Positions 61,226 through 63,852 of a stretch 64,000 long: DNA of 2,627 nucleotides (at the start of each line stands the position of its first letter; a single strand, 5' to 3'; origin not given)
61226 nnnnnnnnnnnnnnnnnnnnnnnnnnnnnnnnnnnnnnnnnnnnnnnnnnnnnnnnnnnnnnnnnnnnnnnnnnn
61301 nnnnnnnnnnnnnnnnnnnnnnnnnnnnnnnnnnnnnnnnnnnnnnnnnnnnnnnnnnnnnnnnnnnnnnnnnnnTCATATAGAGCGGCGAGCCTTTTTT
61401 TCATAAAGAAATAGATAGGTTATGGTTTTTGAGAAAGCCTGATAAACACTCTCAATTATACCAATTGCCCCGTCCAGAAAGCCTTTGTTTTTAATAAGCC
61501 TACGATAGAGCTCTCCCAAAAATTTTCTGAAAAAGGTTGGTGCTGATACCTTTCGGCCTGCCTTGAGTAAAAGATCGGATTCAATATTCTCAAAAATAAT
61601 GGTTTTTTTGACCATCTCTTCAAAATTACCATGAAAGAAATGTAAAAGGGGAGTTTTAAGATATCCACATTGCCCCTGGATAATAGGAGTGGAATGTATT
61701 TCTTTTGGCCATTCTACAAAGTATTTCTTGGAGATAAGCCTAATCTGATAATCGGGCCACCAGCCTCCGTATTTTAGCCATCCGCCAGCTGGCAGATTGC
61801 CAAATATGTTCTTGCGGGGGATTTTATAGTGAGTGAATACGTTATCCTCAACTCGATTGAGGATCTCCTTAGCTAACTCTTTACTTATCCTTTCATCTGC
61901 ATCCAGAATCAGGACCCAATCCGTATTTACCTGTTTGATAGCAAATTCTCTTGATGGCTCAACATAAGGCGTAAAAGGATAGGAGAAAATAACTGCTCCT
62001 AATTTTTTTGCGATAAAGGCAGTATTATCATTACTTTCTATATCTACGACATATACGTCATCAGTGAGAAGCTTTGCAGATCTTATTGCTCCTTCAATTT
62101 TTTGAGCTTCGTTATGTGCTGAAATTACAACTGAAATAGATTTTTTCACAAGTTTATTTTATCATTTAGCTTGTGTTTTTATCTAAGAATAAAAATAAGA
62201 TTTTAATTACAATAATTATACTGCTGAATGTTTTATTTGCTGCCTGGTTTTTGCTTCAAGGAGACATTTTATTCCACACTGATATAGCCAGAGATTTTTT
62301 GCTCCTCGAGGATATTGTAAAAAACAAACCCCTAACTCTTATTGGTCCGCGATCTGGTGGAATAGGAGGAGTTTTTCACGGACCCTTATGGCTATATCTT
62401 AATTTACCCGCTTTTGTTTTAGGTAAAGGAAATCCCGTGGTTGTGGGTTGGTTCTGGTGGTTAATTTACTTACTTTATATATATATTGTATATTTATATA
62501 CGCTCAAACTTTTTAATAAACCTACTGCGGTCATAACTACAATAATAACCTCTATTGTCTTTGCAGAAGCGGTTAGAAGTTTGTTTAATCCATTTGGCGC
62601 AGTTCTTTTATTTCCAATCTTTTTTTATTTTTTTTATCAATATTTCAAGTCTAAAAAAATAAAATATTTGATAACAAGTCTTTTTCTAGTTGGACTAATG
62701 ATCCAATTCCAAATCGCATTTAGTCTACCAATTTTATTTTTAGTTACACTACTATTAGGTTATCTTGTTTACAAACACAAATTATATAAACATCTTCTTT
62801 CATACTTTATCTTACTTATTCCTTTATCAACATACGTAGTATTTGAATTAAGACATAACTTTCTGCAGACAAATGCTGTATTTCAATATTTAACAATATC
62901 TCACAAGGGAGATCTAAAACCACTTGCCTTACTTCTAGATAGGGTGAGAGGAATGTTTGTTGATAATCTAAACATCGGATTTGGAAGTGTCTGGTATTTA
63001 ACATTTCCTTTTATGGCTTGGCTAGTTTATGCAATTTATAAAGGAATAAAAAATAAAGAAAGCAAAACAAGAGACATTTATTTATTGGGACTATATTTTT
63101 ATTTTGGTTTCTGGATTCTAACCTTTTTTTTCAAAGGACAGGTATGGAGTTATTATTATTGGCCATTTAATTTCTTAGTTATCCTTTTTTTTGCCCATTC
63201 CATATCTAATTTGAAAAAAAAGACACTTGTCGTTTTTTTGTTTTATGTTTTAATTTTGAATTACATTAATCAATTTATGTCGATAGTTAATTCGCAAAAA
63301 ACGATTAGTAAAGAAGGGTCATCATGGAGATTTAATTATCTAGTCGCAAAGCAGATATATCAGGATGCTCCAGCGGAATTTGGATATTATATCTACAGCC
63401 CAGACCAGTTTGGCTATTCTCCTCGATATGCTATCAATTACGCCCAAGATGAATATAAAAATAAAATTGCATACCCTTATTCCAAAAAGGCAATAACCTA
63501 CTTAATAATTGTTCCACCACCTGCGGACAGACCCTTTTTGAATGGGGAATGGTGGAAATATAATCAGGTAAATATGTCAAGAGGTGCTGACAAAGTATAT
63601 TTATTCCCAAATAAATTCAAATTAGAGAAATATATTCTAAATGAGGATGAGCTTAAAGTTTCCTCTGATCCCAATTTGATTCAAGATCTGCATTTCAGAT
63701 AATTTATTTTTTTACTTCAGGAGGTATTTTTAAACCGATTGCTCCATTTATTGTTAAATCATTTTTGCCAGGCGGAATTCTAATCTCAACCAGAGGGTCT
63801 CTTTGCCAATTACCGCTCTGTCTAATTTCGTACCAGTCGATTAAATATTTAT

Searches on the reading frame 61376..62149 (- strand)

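Call 88: search_protein_families(library=pfam, proteins=[window:61376-62149:-], max_evalue=0.01)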
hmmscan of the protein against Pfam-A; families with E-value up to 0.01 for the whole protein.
window:61376-62149:- (257 aa): 2 families
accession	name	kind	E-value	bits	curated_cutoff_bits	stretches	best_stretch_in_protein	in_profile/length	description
PF00535.33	Glycos_transf_2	-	1.1e-13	51.9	23.3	1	6-122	1-125/168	Glycosyl transferase family 2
PF13704.12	Glyco_tranf_2_4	-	0.00051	20.9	27.5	1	13-87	2-83/98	Glycosyl transferase family 2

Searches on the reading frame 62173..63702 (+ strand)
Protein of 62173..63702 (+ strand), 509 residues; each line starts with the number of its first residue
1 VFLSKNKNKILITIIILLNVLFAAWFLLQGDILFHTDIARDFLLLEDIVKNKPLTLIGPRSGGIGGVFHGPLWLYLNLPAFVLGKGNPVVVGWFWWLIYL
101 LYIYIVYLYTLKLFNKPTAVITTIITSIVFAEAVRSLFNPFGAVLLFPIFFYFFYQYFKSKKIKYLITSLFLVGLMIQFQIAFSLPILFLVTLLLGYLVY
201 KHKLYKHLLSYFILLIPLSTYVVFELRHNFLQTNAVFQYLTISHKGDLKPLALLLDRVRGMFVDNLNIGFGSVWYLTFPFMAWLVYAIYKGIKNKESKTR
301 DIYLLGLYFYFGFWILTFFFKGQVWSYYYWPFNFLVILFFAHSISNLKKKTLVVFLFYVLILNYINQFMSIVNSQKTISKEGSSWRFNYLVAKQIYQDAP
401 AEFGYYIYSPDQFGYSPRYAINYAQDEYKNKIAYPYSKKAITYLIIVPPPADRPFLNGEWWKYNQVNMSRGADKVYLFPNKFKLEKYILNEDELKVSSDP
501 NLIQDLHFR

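Call 7: search_protein_families(library=pfam, proteins=[window:62173-63702:+], max_evalue=0.0001)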
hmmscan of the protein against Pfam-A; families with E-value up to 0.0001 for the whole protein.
window:62173-63702:+ (509 aa): 1 family
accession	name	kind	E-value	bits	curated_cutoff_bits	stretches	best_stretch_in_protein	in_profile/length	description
PF13231.12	PMT_2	-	3.7e-05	24.4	26.1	1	80-216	13-152/160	Dolichyl-phosphate-mannose-protein mannosyltransferase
